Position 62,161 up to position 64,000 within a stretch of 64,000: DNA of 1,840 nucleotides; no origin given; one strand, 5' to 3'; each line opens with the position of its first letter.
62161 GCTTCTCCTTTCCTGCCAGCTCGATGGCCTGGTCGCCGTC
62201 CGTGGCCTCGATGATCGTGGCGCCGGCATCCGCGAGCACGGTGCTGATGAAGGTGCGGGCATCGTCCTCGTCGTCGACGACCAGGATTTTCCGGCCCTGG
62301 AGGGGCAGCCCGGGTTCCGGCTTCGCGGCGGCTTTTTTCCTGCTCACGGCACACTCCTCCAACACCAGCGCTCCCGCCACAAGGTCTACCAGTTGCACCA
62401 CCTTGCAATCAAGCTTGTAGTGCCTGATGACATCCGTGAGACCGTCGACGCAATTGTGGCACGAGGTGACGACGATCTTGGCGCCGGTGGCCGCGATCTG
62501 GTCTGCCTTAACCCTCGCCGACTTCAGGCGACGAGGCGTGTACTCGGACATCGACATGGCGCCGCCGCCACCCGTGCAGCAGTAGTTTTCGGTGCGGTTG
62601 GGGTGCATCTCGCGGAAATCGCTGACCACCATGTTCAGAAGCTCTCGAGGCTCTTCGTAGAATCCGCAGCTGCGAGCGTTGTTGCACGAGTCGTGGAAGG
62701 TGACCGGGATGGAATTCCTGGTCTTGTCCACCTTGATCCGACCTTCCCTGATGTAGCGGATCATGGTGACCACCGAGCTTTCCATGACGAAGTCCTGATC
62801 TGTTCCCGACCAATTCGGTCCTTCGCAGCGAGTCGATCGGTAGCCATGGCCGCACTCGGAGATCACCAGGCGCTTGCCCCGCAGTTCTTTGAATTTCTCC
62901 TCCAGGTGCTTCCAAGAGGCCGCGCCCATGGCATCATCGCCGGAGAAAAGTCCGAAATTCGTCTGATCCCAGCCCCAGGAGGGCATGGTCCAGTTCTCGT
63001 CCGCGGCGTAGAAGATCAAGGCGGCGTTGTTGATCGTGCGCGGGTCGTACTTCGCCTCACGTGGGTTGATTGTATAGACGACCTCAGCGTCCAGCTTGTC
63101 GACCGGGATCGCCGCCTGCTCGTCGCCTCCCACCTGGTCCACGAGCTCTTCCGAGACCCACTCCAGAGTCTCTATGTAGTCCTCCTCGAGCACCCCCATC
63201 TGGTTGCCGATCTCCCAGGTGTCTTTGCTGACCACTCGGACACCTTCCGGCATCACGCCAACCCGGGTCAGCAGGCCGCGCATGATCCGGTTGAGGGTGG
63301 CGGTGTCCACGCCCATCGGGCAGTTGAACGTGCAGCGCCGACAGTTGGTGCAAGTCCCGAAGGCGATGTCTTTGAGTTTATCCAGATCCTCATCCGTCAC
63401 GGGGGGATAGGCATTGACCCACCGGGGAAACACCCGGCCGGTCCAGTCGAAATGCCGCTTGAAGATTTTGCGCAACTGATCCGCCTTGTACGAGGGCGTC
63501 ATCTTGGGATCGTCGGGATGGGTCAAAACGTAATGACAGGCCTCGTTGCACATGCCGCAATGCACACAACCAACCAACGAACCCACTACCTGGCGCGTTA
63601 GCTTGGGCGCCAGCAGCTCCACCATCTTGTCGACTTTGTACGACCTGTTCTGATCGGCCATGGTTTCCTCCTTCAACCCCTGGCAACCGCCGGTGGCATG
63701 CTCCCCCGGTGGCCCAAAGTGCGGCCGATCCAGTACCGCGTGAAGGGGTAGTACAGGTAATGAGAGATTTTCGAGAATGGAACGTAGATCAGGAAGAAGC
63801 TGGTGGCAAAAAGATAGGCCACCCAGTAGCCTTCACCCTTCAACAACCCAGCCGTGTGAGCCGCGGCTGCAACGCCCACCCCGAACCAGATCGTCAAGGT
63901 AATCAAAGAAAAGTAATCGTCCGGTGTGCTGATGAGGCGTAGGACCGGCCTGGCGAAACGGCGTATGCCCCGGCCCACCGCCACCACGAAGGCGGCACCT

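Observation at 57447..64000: Redox/sulfur-themed signalling operon: HdrD/DsrK-like CCG Fe-S protein fused to a receiver domain, NarI-like membrane partner, PAS kinase, two CheY-like receivers, SufS-like desulfurase and a tandem Cys-less DsrC/TusE protein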

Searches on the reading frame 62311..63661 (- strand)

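Call 62: search_protein_representatives(protein=window:62311-63661:-)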
Query: 450 residues. Proteins with E-value up to 0.001 (for the whole library): 4424; up to 1e-10: 1449; up to 1e-30: 177. The best 150 are listed.
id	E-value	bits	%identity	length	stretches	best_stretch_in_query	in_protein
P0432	8.9e-160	548.9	55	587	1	9-439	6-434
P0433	2.8e-154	530.8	71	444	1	116-437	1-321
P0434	3.0e-124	431.8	69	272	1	5-273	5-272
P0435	2.0e-118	412.6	71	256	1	126-381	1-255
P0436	5.9e-115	401.2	61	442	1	10-286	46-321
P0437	2.6e-108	379.3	43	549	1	13-435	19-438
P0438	4.2e-106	372.0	73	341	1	226-445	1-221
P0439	1.3e-105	370.4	67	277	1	9-237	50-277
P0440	2.3e-104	366.3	71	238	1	220-439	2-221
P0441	1.2e-102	360.6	72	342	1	28-247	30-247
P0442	1.3e-100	353.9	39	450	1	18-436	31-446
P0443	3.4e-99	349.2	68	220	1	4-219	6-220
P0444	1.6e-94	333.8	81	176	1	1-176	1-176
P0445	9.4e-92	324.7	50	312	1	116-436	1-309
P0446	7.7e-88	311.8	77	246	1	173-344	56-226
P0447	9.9e-87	308.1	40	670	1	17-432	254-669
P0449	1.5e-85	304.2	37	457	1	15-432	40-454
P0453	1.3e-77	278.1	38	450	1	20-434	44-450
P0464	8.6e-70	252.3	35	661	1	11-433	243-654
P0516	2.5e-46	174.9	58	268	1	301-436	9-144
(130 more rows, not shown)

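Call 64: search_protein_families(library=ncbifam, proteins=[P0432, P0437, P0442, P0447, P0449, P0453, P0464], max_evalue=1e-10)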
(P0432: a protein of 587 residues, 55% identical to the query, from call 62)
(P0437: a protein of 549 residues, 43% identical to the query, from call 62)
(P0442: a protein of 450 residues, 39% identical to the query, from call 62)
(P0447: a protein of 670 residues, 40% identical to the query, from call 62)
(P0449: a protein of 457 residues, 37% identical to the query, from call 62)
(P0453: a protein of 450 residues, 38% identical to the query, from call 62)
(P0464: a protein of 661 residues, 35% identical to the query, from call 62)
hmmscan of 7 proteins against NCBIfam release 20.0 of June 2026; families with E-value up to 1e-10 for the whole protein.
P0432 (587 aa): 19 families
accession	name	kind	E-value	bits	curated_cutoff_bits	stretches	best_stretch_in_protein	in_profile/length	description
NF045711.1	sulf_resp_HmcF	equivalog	2.6e-88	296.8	750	1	9-432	42-454/457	sulfate respiration complex iron-sulfur protein HmcF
NF045724.1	ferredox_TmcB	equivalog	9.2e-86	288.1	735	1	7-426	20-427/430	electron transfer complex ferredoxin TmcB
NF045796.1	DsrK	equivalog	3.7e-73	246.7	400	1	5-435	25-443/453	sulfate reduction electron transfer complex DsrMKJOP subunit DsrK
NF045717.1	DVU0259_DivK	exception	8.7e-27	93.6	160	1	457-542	2-87/117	DVU0259 family response regulator domain-containing protein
NF004898.0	PRK06259.1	equivalog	4e-22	78.5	385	1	94-423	182-484/488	fumarate reductase (CoM/CoB) subunit TfrB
TIGR02154.1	PhoB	equivalog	2.1e-19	69.7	296.2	1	457-583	2-119/226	phosphate regulon transcriptional regulator PhoB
NF045670.1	quin_L_LdhH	equivalog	9.1e-17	60.6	800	1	293-424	577-706/706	L-lactate dehydrogenase (quinone) large subunit LdhH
NF007135.0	PRK09581.1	equivalog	6.4e-15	54.9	474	1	459-582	4-118/457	PleD family two-component system response regulator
NF045944.1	ResRegRpaBCyano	equivalog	2.8e-14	53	330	1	461-542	1-79/229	response regulator transcription factor RpaB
NF007546.0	PRK10161.1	equivalog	5.2e-14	52.4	471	1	458-581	3-117/229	phosphate response regulator transcription factor PhoB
NF051870.1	NAssimRespRegNtrX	equivalog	7.7e-14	51.4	600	1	458-542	2-86/452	nitrogen assimilation response regulator NtrX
NF047793.1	ResRegPgtA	equivalog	1.9e-13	50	650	1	456-583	4-120/414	two-component system response regulator PgtA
NF040534.1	resp_reg_YycF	equivalog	9.9e-13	47.9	340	1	458-539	1-79/231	response regulator YycF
NF007005.1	PRK09468.1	equivalog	1.5e-12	47.4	331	1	456-584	2-119/237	osmolarity response regulator transcription factor OmpR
NF045505.1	RR_RssB_Pseudo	equivalog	1.6e-12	47.2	700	1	458-541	6-87/394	two-component system response regulator RssB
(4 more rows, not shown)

P0437 (549 aa): 6 families
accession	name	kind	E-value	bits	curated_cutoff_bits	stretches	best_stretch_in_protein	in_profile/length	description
NF045711.1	sulf_resp_HmcF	equivalog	3.3e-87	293.2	750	1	27-439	51-453/457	sulfate respiration complex iron-sulfur protein HmcF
NF045724.1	ferredox_TmcB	equivalog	5.9e-80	268.9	735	1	29-426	34-419/430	electron transfer complex ferredoxin TmcB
NF045796.1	DsrK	equivalog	7.1e-75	252.3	400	1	28-441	42-441/453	sulfate reduction electron transfer complex DsrMKJOP subunit DsrK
NF045670.1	quin_L_LdhH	equivalog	3.2e-20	72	800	1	241-430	512-704/706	L-lactate dehydrogenase (quinone) large subunit LdhH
NF004898.0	PRK06259.1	equivalog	1.1e-18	67.2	385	1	265-433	331-486/488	fumarate reductase (CoM/CoB) subunit TfrB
TIGR03342.1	dsrC_tusE_dsvC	subfamily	2e-11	44.2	53.5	0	449-537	8-106/108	TusE/DsrC/DsvC family sulfur relay protein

P0442 (450 aa): 6 families
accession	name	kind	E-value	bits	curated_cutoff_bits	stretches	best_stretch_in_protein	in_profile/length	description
NF045711.1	sulf_resp_HmcF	equivalog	1.1e-95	321.1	750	1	8-449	26-456/457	sulfate respiration complex iron-sulfur protein HmcF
NF045724.1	ferredox_TmcB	equivalog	9.6e-89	297.9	735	1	16-440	13-426/430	electron transfer complex ferredoxin TmcB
NF045796.1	DsrK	equivalog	9.2e-74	248.7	400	1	40-445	47-438/453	sulfate reduction electron transfer complex DsrMKJOP subunit DsrK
NF045670.1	quin_L_LdhH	equivalog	1e-20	73.7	800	1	290-439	561-706/706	L-lactate dehydrogenase (quinone) large subunit LdhH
NF004898.0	PRK06259.1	equivalog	7.6e-17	61.1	385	1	302-438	356-484/488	fumarate reductase (CoM/CoB) subunit TfrB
NF045663.1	diclust_near_Sec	equivalog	8.6e-14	50.6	530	0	299-424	508-624/759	pyridine nucleotide-disulfide oxidoreductase/dicluster-binding protein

P0447 (670 aa): 8 families
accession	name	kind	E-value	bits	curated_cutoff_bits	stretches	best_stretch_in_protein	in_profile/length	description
NF045796.1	DsrK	equivalog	5.3e-74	249.5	400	1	240-669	21-435/453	sulfate reduction electron transfer complex DsrMKJOP subunit DsrK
NF045724.1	ferredox_TmcB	equivalog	4.1e-73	246.4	735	1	249-670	23-429/430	electron transfer complex ferredoxin TmcB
NF045711.1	sulf_resp_HmcF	equivalog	4.7e-71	239.9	750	1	244-666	37-446/457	sulfate respiration complex iron-sulfur protein HmcF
NF004898.0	PRK06259.1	equivalog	4.1e-23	81.8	385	1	524-668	354-487/488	fumarate reductase (CoM/CoB) subunit TfrB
NF045670.1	quin_L_LdhH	equivalog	5.3e-20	71.3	800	1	526-666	575-706/706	L-lactate dehydrogenase (quinone) large subunit LdhH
NF008369.0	PRK11168.1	equivalog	1.6e-13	50.4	278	0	484-649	225-384/401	anaerobic glycerol-3-phosphate dehydrogenase subunit C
NF045663.1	diclust_near_Sec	equivalog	2.7e-12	45.6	530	0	337-374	353-390/759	pyridine nucleotide-disulfide oxidoreductase/dicluster-binding protein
TIGR03379.1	glycerol3P_GlpC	equivalog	9.8e-11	41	279.9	0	553-649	291-381/397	anaerobic glycerol-3-phosphate dehydrogenase subunit GlpC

P0449 (457 aa): 6 families
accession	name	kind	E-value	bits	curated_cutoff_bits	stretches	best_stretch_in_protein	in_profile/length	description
NF045711.1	sulf_resp_HmcF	equivalog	1e-73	248.7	750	1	35-450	40-445/457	sulfate respiration complex iron-sulfur protein HmcF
NF045724.1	ferredox_TmcB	equivalog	1.1e-73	248.3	735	1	36-454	22-428/430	electron transfer complex ferredoxin TmcB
NF045796.1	DsrK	equivalog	2.1e-72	244.2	400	1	32-454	29-435/453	sulfate reduction electron transfer complex DsrMKJOP subunit DsrK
NF004898.0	PRK06259.1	equivalog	3.1e-23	82.1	385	1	334-452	371-486/488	fumarate reductase (CoM/CoB) subunit TfrB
NF045670.1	quin_L_LdhH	equivalog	1e-18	67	800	1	329-451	589-706/706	L-lactate dehydrogenase (quinone) large subunit LdhH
NF008369.0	PRK11168.1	equivalog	5.9e-14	51.8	278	0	288-434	241-384/401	anaerobic glycerol-3-phosphate dehydrogenase subunit C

P0453 (450 aa): 5 families
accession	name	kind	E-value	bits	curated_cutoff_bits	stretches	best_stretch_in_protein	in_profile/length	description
NF045796.1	DsrK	equivalog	3.1e-135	451.3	400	1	34-450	30-437/453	sulfate reduction electron transfer complex DsrMKJOP subunit DsrK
NF045724.1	ferredox_TmcB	equivalog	2.5e-74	250.4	735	1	31-444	19-424/430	electron transfer complex ferredoxin TmcB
NF045711.1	sulf_resp_HmcF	equivalog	3e-60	204.3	750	1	44-439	49-440/457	sulfate respiration complex iron-sulfur protein HmcF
NF004898.0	PRK06259.1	equivalog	3e-19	69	385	1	334-446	376-486/488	fumarate reductase (CoM/CoB) subunit TfrB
NF045670.1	quin_L_LdhH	equivalog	1.5e-15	56.5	800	1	331-442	596-703/706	L-lactate dehydrogenase (quinone) large subunit LdhH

P0464 (661 aa): 7 families
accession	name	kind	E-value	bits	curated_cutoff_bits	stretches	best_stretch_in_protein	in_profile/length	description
NF045796.1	DsrK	equivalog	1.1e-69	235.2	400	1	258-655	46-437/453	sulfate reduction electron transfer complex DsrMKJOP subunit DsrK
NF045724.1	ferredox_TmcB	equivalog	3.9e-57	193.7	735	1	259-653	38-428/430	electron transfer complex ferredoxin TmcB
NF045711.1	sulf_resp_HmcF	equivalog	1.4e-51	175.8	750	1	238-656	36-452/457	sulfate respiration complex iron-sulfur protein HmcF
NF004898.0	PRK06259.1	equivalog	2.2e-29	102.5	385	1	509-653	352-488/488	fumarate reductase (CoM/CoB) subunit TfrB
NF038037.1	cytob_DsrM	equivalog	1.1e-26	93.7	300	1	55-214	108-269/320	sulfate reduction electron transfer complex DsrMKJOP subunit DsrM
NF045670.1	quin_L_LdhH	equivalog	1e-19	70.4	800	1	512-650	574-706/706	L-lactate dehydrogenase (quinone) large subunit LdhH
NF008369.0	PRK11168.1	equivalog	6.9e-13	48.2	278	0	484-631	238-382/401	anaerobic glycerol-3-phosphate dehydrogenase subunit C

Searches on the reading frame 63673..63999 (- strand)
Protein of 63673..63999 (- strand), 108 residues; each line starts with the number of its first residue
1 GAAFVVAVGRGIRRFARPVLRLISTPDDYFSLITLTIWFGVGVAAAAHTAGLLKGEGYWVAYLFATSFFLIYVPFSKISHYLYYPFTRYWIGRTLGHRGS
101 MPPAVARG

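Call 3: search_protein_families(library=pfam, proteins=[window:63673-63999:-], max_evalue=0.01)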
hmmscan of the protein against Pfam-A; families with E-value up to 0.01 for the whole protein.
window:63673-63999:- (108 aa): 0 families

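Call 4: search_protein_families(library=ncbifam, proteins=[window:63673-63999:-], max_evalue=0.01)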
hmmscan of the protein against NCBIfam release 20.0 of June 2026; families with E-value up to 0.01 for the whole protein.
window:63673-63999:- (108 aa): 2 families
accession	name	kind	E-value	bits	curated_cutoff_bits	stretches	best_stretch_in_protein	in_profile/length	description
NF045716.1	sulf_resp_HmcE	equivalog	1.2e-09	38.1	275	1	4-96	123-212/226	sulfate respiration complex protein HmcE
NF045723.1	memb_anch_TmcC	equivalog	4.4e-09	36.2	240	1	11-96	128-210/218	TmcC family electron transfer complex membrane anchor subunit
